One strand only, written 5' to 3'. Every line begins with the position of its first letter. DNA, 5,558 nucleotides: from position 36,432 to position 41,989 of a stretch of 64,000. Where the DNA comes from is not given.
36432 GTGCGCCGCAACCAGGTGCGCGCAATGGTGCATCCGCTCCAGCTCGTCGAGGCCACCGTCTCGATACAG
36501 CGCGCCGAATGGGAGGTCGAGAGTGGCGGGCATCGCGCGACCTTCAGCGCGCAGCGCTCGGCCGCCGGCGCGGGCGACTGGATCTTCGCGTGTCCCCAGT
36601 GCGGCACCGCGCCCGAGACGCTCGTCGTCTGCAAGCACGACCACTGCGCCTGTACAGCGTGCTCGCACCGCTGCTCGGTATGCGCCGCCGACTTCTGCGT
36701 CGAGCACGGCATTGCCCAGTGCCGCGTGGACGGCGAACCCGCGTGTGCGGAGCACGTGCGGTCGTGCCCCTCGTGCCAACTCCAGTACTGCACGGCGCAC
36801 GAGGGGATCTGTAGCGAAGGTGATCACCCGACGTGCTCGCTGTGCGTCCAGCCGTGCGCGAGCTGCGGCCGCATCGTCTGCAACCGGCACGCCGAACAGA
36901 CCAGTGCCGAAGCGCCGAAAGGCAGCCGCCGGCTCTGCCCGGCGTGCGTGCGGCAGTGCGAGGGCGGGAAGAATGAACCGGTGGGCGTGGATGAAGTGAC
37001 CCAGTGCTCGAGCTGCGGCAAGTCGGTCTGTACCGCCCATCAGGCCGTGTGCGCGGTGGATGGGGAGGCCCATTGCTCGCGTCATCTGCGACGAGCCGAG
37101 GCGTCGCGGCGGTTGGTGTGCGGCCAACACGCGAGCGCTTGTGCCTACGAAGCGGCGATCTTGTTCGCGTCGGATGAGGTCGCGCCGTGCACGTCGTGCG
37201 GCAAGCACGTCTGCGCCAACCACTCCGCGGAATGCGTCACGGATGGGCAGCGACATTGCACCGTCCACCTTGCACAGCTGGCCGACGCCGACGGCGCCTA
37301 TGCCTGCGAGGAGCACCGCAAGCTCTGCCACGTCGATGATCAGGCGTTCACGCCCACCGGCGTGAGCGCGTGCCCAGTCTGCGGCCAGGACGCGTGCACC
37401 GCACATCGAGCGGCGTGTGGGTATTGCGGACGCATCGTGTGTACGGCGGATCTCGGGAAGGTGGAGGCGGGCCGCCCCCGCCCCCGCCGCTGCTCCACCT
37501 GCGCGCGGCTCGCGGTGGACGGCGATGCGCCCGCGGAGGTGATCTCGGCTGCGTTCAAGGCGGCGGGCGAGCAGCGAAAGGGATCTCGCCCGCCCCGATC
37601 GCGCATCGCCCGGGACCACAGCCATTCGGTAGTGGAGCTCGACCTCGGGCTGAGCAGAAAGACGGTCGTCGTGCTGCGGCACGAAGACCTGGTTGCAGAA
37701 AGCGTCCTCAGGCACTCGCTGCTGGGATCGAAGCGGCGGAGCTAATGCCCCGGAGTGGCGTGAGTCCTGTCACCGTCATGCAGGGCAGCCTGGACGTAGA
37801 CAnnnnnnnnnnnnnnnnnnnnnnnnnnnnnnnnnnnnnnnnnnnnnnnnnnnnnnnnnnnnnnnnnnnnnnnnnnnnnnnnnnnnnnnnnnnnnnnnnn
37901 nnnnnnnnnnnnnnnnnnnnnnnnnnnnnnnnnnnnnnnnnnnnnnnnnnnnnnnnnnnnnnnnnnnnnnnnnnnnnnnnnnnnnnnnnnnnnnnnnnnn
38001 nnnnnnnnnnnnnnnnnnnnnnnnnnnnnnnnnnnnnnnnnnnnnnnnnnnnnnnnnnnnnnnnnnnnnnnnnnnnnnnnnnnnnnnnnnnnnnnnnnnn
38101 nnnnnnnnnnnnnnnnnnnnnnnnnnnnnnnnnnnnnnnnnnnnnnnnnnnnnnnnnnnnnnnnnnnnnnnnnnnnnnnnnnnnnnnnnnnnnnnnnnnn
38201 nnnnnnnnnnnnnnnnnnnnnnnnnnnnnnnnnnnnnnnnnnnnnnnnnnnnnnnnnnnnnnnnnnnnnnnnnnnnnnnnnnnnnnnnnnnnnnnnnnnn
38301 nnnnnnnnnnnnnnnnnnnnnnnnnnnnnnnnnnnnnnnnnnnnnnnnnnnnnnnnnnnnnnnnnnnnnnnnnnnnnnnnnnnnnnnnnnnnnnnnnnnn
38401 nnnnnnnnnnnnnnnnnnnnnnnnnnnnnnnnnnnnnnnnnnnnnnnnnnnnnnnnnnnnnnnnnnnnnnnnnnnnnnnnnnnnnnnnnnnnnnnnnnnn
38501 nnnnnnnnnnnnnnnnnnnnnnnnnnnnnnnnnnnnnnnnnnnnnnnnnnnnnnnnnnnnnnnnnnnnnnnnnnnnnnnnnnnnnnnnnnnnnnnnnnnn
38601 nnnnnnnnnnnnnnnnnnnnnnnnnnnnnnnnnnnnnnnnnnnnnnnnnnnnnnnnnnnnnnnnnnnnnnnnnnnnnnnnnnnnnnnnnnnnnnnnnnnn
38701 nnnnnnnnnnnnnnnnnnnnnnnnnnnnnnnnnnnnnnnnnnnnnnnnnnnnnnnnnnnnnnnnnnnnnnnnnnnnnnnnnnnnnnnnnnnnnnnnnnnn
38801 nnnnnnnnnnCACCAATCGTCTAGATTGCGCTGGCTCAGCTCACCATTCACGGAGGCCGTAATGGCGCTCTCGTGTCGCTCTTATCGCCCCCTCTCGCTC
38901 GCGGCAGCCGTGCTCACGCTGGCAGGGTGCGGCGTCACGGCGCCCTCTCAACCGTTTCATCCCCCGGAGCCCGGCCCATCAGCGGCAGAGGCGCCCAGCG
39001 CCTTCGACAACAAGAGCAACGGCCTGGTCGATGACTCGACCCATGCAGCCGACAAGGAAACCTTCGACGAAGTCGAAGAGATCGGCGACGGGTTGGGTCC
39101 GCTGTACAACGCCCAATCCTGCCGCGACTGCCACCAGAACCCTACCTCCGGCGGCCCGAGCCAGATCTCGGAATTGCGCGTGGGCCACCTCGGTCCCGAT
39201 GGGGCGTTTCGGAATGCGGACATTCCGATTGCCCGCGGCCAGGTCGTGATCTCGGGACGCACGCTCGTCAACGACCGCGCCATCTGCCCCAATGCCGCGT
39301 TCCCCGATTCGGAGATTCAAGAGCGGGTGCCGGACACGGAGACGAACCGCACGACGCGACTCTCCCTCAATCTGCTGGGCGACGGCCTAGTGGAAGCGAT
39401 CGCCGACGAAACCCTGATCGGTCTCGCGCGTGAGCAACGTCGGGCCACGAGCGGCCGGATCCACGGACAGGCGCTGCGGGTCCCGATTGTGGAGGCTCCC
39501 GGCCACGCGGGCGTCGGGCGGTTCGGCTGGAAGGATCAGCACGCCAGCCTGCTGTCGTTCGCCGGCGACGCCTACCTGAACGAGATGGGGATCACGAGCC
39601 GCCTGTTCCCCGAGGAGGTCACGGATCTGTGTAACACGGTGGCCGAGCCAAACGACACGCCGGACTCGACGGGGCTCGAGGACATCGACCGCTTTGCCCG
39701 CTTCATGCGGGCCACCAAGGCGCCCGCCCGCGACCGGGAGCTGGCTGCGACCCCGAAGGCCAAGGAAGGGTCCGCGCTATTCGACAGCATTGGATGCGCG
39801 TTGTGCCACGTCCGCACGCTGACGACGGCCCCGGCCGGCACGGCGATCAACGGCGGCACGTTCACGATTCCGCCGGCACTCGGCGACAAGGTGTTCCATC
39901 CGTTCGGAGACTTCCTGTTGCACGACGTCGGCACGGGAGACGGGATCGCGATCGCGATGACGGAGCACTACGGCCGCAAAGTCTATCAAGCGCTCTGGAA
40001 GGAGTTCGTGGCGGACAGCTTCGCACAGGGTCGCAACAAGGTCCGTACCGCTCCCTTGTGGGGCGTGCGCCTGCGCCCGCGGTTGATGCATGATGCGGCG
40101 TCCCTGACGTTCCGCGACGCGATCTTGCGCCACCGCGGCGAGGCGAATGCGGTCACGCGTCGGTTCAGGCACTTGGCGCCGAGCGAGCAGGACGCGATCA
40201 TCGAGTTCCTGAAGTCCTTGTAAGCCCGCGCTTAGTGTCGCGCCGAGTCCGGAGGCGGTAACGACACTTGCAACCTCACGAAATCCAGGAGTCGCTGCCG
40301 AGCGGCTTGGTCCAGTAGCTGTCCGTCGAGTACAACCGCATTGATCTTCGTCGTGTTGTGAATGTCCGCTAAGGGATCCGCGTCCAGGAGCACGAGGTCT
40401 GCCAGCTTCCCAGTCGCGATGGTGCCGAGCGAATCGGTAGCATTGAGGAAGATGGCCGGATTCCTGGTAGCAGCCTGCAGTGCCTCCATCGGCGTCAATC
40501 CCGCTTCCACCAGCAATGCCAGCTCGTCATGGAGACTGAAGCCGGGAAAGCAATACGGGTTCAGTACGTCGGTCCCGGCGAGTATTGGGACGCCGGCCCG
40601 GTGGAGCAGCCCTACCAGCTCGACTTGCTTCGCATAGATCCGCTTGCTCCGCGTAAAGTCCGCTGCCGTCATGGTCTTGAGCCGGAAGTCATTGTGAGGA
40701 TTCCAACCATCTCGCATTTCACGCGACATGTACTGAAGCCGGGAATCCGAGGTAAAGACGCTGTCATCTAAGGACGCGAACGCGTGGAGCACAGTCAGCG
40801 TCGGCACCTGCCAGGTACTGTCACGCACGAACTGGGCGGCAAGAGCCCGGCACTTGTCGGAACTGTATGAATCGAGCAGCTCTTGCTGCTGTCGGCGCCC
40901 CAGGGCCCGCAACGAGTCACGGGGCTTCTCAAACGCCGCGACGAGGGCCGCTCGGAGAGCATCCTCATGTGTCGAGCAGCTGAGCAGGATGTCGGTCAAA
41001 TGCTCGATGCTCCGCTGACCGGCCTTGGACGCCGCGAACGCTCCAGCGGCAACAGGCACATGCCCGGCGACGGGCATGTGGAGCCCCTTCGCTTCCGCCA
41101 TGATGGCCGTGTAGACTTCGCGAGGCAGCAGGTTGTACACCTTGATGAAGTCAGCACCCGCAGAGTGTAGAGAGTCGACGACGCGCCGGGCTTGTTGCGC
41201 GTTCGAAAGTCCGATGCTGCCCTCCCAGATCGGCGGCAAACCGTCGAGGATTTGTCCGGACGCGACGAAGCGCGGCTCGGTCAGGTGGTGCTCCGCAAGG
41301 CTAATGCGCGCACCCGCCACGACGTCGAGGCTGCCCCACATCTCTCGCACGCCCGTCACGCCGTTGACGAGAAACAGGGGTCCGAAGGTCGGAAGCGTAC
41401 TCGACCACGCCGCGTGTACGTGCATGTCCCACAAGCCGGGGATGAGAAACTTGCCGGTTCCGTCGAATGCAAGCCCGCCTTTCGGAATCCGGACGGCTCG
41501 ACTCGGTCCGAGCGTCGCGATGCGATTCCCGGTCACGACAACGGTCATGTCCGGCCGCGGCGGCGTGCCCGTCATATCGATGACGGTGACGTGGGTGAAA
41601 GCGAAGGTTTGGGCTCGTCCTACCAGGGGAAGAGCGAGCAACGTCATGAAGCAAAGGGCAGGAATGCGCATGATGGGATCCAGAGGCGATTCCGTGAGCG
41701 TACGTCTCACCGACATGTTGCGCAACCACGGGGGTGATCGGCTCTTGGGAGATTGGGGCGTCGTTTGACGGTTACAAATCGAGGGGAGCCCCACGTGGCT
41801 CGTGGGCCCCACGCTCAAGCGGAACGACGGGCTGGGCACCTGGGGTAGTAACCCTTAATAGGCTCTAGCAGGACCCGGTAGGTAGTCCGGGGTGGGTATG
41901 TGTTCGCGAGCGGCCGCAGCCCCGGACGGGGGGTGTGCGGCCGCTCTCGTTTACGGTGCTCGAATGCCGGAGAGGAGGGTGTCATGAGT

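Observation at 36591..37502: About 45 cysteines in ~300 residues, arranged as 6-7 copies of a C-x2-C-x4-C-x2-H unit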

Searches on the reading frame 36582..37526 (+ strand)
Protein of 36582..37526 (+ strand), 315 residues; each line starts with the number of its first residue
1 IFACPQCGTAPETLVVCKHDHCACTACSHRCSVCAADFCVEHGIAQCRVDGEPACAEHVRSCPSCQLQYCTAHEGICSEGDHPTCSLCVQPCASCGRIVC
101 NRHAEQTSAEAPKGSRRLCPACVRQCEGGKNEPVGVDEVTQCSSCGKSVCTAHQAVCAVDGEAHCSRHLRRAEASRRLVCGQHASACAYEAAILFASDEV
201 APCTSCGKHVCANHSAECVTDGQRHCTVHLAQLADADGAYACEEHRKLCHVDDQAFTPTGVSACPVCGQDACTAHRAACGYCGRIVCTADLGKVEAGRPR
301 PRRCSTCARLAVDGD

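Call 65: predict_structure(alignment_id=A4)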
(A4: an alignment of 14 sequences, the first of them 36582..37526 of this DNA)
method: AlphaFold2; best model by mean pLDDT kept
length: 315 residues; sequences in the alignment: 14
mean_pLDDT: 71.3   pTM: 0.39
mean pLDDT of the five models: 71.3, 66.3, 59.0, 47.8, 44.6
residues with pLDDT >= 90: 52; 70-90: 142; 50-70: 61; < 50: 60
segments of 3 or more residues with pLDDT < 50: 12-52, 111-114, 188-196
pLDDT, mean of each block of 10 residues (from residue 1): 49 37 34 42 42 57 68 76 78 84 67 63 76 75 85 76 81 64 56 49 80 83 89 84 92 90 91 92 91 70 87 77
secondary structure, 60 per line:
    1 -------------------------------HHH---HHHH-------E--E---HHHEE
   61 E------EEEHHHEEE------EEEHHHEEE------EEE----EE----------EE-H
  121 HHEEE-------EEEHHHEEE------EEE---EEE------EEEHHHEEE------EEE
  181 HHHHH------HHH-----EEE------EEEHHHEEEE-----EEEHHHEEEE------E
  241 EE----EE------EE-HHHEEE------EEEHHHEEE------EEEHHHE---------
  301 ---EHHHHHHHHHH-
elements in order: H38-41 E59-61 E68-70 E74-76 E83-85 E89-91 E98-100 E123-125 E133-135 E139-141 E148-150 E154-156 E163-165 E169-171 E178-180 H181-185 E200-202 E209-211 E215-218 E224-226 E230-233 E240-242 E261-263 E270-272 E276-278 E285-287 H305-314

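Call 67: fold_search(model_id=the predicted structure, library=pdb)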
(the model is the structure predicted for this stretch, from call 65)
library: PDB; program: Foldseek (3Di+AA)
matches with E <= 10: 332; with E <= 0.001: 0
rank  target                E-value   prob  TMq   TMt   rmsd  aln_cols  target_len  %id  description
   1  8jxb_B                7.1e-03  0.16  0.10  0.04  30.5       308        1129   13  Cryo-EM structure of rat megalin wingAc (released 2024-06-19)
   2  8jxi_A                1.2e-02  0.13  0.10  0.05  30.1       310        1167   14  rat megalin RAP complex wingB (released 2024-06-19)
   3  8jxf_B                2.0e-02  0.14  0.12  0.05  32.7       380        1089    9  rat megalin RAP complex bodyA (released 2024-06-19)
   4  8gdx                  2.4e-02  0.33  0.11  0.19  22.0       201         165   13  Crystal structure of JADE1 PZP domain (released 2024-03-13)
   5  8em7_A                2.6e-02  0.08  0.10  0.02  31.1       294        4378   15  Cryo-EM structure of LRP2 at pH 5.2 (released 2023-02-08)
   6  8jxh_B                3.0e-02  0.13  0.12  0.05  31.5       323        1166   13  rat megalin RAP complex wingA (released 2024-06-19)
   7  6u04                  3.9e-02  0.44  0.12  0.21  19.6       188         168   13  Crystal structure of human BRPF1 PZP bound to histone H3 tail (released 2019-11-27)
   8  8jxc_A                4.2e-02  0.10  0.11  0.04  30.9       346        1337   12  rat megalin wingB (released 2024-06-19)
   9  2xjy_A                5.9e-02  0.35  0.14  0.25   9.8       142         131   16  Crystal structure of the LMO2:LDB1-LID complex, P21 crystal form (released 2010-07-21)
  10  8ge0_B                5.9e-02  0.20  0.12  0.18  24.6       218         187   15  Crystal structure of JADE1 PZP domain in complex with Histone H3 (released 2024-03-13)
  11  8ge0_A                7.8e-02  0.18  0.12  0.18  24.3       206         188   13  Crystal structure of JADE1 PZP domain in complex with Histone H3 (released 2024-03-13)
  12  8jxg_A                7.8e-02  0.09  0.12  0.05  34.4       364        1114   11  rat megalin RAP complex bodyB (released 2024-06-19)
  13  8jut_A                7.8e-02  0.07  0.10  0.02  29.9       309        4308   13  rat megalin RAP complex (released 2024-06-19)
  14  1joc_A                8.8e-02  1.00  0.14  0.33   4.7        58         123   26  EEA1 homodimer of C-terminal FYVE domain bound to inositol 1,3-diphosphate (released 2001-12-28)
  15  9vno_A                9.9e-02  0.57  0.15  0.29  12.5       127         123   19  The crystal structure of the Ehd3 tandem PHD-H3K4me1 complex. (released 2026-02-04)
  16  2yw8                  1.0e-01  1.00  0.14  0.62   4.0        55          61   24  Crystal structure of human RUN and FYVE domain-containing protein (released 2008-04-22)
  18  2yqm_MODEL_1_A        2.1e-01  0.99  0.14  0.44   3.9        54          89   24  Solution structure of the FYVE domain in zinc finger FYVE domain-containing protein 12 (released 2007-10-02)
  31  1vfy                  3.7e-01  0.93  0.14  0.50   4.5        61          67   21  PHOSPHATIDYLINOSITOL-3-PHOSPHATE BINDING FYVE DOMAIN OF VPS27P PROTEIN FROM SACCHAROMYCES CEREVISIAE (released 1999-05-06)
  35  2dkt_MODEL_1_A        4.4e-01  0.13  0.11  0.18  11.6       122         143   11  Solution structure of the CHY zinc finger domain of the RING finger and CHY zinc finger domain-containing prot (released 2006-10-14)
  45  1y02                  5.8e-01  0.96  0.13  0.41   2.6        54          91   26  Crystal Structure of a FYVE-type domain from caspase regulator CARP2 (released 2004-12-28)
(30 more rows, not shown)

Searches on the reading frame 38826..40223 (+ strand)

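Call 34: search_protein_families(library=pfam, proteins=[window:38826-40223:+], max_evalue=0.001)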
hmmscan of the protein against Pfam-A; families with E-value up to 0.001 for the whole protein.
window:38826-40223:+ (465 aa): 1 family
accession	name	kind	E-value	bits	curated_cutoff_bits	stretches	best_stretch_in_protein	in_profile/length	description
PF06537.16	DHOR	-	3.5e-29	102.1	22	1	164-465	201-499/499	Di-haem oxidoreductase, putative peroxidase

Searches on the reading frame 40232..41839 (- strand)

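Call 34: search_protein_families(library=pfam, proteins=[window:40232-41839:-], max_evalue=0.001)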
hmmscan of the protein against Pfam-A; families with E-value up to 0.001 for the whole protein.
window:40232-41839:- (535 aa): 2 families
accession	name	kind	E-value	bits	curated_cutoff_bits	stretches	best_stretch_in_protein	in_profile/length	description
PF01979.26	Amidohydro_1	-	2.1e-22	80.3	25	1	131-508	1-344/345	Amidohydrolase family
PF07969.17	Amidohydro_3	-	2.9e-15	57.2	29.7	1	403-508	353-470/472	Amidohydrolase family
